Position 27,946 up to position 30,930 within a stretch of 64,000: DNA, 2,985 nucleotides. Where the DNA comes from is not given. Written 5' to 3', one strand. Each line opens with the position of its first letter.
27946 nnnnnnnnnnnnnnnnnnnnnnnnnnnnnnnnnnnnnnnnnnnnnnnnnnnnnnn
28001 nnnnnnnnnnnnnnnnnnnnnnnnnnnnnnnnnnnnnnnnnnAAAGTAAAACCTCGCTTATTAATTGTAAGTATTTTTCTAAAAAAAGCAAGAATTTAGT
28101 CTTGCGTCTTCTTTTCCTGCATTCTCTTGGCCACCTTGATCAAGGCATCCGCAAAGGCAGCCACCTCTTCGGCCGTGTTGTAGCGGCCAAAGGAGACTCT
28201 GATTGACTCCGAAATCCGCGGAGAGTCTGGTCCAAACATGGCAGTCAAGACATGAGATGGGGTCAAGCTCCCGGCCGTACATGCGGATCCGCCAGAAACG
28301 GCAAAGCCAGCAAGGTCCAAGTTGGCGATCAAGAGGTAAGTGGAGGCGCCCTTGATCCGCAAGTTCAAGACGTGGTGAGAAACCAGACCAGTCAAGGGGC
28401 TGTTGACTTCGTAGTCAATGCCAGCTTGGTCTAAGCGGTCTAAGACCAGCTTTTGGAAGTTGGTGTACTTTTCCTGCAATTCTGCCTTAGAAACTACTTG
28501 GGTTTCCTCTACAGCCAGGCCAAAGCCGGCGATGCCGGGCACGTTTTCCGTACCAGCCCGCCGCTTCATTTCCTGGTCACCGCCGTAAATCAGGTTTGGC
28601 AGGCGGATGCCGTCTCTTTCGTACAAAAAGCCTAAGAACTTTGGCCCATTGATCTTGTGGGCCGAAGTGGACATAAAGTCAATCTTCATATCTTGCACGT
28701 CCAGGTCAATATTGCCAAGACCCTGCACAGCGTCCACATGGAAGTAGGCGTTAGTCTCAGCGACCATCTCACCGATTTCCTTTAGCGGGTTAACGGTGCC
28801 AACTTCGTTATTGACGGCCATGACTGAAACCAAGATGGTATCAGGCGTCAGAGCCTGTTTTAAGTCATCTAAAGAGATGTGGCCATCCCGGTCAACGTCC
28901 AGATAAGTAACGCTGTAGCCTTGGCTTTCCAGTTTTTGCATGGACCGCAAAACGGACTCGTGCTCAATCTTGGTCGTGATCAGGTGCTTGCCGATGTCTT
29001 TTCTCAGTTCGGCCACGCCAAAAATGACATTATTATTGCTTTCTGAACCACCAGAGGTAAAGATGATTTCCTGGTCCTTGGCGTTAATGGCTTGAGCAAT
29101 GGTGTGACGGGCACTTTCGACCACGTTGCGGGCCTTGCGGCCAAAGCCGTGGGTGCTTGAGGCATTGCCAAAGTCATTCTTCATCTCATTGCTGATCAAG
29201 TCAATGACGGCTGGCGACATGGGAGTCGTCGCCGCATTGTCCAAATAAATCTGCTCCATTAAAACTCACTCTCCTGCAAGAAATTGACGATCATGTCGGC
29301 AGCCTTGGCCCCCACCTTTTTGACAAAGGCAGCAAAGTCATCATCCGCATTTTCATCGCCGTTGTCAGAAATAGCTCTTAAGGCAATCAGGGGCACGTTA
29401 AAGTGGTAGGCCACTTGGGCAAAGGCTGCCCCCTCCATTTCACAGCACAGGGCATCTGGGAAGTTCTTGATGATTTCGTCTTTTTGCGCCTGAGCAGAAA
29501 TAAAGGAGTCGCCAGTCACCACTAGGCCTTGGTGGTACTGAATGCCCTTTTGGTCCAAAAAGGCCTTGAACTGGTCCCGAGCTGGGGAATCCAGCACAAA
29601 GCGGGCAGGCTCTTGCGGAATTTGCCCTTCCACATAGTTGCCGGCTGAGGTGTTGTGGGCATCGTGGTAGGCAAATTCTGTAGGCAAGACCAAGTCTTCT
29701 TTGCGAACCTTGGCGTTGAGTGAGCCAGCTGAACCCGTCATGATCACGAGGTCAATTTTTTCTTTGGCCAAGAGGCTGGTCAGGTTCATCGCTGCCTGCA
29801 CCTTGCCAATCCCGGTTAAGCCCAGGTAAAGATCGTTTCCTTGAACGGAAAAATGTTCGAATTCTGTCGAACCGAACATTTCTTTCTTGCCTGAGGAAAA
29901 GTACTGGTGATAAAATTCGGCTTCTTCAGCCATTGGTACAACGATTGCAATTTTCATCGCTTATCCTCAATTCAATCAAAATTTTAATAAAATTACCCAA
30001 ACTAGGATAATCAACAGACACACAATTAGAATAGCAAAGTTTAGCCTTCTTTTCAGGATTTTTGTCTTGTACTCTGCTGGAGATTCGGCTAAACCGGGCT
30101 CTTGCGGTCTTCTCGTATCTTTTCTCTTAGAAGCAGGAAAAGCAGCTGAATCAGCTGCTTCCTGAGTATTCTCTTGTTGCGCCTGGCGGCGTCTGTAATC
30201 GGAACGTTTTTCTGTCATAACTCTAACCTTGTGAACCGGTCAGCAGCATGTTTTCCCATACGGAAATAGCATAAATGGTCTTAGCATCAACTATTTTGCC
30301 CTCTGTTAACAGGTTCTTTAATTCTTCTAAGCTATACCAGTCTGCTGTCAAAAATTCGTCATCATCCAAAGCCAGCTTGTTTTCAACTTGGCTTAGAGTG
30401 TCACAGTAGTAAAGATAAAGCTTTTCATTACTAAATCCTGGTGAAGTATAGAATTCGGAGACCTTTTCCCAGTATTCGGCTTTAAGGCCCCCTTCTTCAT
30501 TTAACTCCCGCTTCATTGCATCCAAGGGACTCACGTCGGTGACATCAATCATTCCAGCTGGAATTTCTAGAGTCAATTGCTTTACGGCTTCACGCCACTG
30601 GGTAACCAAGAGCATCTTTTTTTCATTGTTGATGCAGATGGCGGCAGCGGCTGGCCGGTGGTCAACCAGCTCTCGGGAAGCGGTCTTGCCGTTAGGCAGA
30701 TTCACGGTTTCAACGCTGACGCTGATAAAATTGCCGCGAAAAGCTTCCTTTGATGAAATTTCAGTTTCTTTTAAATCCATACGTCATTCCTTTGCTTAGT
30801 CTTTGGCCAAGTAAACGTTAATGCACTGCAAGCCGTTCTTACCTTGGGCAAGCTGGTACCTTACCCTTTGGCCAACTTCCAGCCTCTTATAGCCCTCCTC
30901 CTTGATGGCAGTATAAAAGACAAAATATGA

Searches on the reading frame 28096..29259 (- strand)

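Call 28: search_protein_families(library=pfam, proteins=[window:28096-29259:-], max_evalue=0.00001)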
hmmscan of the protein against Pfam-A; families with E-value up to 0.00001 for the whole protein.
window:28096-29259:- (387 aa): 1 family
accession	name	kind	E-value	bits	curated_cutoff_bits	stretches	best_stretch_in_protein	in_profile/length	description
PF00266.25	Aminotran_5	-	7.7e-80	269.1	21.5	1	4-369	1-371/371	Aminotransferase class-V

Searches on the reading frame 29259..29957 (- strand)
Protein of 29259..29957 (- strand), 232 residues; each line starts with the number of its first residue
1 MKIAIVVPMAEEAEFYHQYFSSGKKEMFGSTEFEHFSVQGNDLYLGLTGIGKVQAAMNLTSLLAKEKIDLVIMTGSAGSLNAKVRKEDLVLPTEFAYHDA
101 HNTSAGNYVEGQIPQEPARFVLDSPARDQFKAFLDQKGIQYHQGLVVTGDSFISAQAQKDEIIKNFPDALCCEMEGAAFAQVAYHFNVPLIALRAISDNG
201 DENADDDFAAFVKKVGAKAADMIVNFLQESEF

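Call 28: search_protein_families(library=pfam, proteins=[window:29259-29957:-], max_evalue=0.00001)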
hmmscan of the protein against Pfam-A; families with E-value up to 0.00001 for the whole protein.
window:29259-29957:- (232 aa): 1 family
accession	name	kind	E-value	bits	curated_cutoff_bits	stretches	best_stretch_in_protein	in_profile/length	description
PF01048.26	PNP_UDP_1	-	1.6e-49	168.9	25.1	1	2-227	1-232/233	Phosphorylase superfamily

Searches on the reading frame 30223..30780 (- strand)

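Call 29: search_protein_families(library=pfam, proteins=[window:30223-30780:-], max_evalue=0.00001)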
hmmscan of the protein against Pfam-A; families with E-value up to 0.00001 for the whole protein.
window:30223-30780:- (185 aa): 1 family
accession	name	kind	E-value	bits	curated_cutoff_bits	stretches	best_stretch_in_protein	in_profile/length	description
PF00293.34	NUDIX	-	1.2e-18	67.8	21.1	1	41-167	2-129/134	NUDIX domain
